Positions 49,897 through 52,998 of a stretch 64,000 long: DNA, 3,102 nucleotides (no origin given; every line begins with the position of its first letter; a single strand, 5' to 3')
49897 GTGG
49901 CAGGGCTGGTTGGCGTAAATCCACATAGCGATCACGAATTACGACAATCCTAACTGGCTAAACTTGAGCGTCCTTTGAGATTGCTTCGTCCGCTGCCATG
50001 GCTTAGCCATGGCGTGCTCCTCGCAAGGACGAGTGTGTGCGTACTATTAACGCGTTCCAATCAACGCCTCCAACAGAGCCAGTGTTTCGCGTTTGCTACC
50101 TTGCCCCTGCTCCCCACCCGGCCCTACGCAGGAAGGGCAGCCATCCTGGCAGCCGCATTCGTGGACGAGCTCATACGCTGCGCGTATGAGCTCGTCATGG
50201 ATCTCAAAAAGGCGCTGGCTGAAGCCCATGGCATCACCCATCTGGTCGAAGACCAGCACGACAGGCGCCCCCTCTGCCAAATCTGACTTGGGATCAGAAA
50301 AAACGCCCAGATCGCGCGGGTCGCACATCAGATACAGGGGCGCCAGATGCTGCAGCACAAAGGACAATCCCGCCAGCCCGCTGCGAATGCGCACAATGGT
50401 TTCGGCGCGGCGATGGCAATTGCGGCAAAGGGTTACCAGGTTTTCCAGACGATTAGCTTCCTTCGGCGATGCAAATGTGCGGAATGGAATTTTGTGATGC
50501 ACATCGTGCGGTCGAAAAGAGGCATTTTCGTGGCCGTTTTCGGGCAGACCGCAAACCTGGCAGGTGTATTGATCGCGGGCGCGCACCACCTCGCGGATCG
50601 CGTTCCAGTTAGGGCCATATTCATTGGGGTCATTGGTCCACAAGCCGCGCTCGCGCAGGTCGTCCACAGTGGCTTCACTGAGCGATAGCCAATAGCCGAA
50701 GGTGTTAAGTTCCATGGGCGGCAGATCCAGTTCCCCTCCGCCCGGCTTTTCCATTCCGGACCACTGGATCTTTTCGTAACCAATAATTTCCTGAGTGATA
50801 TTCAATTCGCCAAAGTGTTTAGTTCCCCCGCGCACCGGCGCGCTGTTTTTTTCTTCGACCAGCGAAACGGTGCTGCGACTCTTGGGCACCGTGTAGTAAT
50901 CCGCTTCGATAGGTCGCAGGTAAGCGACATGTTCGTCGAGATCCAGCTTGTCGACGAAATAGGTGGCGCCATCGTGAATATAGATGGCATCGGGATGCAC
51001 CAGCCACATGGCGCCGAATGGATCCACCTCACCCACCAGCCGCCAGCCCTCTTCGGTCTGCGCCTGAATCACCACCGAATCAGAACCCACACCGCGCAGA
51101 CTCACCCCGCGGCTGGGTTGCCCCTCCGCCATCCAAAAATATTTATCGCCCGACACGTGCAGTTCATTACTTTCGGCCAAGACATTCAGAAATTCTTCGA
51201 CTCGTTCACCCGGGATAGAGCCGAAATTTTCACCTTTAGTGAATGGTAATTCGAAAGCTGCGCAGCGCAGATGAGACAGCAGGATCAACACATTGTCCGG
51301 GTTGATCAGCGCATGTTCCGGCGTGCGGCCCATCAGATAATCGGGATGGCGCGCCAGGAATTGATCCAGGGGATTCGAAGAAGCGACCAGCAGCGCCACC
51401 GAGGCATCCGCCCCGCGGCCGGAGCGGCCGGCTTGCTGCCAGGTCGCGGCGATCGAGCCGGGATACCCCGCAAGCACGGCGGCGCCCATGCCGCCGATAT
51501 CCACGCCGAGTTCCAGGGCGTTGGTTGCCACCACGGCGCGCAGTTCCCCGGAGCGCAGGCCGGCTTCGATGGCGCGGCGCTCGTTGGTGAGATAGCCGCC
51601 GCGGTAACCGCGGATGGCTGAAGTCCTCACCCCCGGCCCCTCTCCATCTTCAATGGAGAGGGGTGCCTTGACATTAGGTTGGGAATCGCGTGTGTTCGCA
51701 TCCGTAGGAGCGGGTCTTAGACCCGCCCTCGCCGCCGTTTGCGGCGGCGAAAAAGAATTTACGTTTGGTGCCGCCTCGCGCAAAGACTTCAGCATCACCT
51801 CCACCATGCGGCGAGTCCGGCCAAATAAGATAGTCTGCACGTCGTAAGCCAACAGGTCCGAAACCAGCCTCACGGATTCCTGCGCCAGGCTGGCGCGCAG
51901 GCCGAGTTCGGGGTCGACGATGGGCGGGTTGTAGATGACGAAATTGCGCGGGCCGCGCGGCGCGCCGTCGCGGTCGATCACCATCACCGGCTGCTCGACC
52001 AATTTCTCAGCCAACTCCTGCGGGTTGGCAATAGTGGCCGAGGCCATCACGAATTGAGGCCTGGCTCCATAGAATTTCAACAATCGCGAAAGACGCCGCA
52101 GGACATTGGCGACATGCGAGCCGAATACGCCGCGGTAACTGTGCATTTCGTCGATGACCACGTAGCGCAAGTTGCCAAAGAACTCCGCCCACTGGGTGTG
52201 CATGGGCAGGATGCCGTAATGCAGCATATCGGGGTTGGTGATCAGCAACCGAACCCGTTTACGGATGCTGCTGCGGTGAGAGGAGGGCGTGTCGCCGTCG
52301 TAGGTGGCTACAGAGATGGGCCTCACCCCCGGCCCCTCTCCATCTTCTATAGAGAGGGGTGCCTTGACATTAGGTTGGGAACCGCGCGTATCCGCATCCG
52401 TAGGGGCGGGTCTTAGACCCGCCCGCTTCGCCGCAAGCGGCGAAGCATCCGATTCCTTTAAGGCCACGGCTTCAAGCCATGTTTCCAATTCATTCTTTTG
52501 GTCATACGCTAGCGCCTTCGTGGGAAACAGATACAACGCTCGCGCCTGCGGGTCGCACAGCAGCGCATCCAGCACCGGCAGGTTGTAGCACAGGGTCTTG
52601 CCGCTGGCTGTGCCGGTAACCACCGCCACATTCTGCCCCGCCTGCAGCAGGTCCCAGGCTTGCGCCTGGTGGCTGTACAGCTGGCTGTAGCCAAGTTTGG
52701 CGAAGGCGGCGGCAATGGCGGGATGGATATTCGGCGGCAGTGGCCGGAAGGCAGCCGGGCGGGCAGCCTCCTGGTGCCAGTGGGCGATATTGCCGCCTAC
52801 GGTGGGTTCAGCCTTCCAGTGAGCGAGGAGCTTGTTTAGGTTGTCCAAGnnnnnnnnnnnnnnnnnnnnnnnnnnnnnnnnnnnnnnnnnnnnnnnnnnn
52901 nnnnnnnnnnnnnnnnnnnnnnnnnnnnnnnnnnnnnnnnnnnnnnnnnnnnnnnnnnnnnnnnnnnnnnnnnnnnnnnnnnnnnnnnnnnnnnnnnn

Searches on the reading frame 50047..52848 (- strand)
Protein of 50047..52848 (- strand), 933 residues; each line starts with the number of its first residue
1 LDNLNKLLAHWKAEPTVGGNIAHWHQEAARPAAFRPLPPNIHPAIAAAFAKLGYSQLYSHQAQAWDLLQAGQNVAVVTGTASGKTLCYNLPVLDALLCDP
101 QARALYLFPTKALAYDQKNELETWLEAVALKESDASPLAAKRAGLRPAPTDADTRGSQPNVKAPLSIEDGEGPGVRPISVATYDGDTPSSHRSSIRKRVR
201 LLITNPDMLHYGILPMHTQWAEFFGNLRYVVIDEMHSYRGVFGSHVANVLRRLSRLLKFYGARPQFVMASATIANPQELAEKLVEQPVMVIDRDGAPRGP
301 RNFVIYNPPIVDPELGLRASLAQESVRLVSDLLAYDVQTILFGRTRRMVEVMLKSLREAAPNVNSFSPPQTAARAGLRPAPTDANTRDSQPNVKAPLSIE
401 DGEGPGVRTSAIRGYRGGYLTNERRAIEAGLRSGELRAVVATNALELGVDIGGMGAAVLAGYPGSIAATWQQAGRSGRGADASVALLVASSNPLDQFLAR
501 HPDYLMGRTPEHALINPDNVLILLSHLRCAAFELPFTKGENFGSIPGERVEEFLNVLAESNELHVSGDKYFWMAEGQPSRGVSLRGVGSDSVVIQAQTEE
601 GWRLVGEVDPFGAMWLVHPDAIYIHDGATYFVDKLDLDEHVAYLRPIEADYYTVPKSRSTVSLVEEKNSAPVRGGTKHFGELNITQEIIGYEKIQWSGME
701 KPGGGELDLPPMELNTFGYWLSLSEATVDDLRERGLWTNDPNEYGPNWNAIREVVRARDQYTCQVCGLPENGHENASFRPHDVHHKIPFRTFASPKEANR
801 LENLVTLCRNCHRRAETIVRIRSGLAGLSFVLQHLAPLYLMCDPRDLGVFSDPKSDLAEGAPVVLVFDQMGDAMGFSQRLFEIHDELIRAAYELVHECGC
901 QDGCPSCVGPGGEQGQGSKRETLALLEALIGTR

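Call 96: search_protein_families(library=pfam, proteins=[window:50047-52848:-], max_evalue=0.001)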
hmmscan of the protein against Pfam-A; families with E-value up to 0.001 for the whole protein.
window:50047-52848:- (933 aa): 5 families
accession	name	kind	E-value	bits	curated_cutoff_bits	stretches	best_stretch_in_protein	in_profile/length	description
PF00270.35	DEAD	-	1.2e-29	103.6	26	2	59-131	2-75/167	DEAD/DEAH box helicase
PF09369.15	MZB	-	3.2e-19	69.9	24.2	1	829-908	2-80/80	MrfA Zn-binding domain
PF00271.37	Helicase_C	-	2.3e-09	37.9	23.5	1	415-478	45-108/110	Helicase conserved C-terminal domain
PF22982.3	WHD_HRQ1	-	2.6e-09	38.4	27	1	515-586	1-69/70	ATP-dependent helicase HRQ1, winged helix domain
PF01844.29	HNH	-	2.8e-09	37.4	21.4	1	763-815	1-44/47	HNH endonuclease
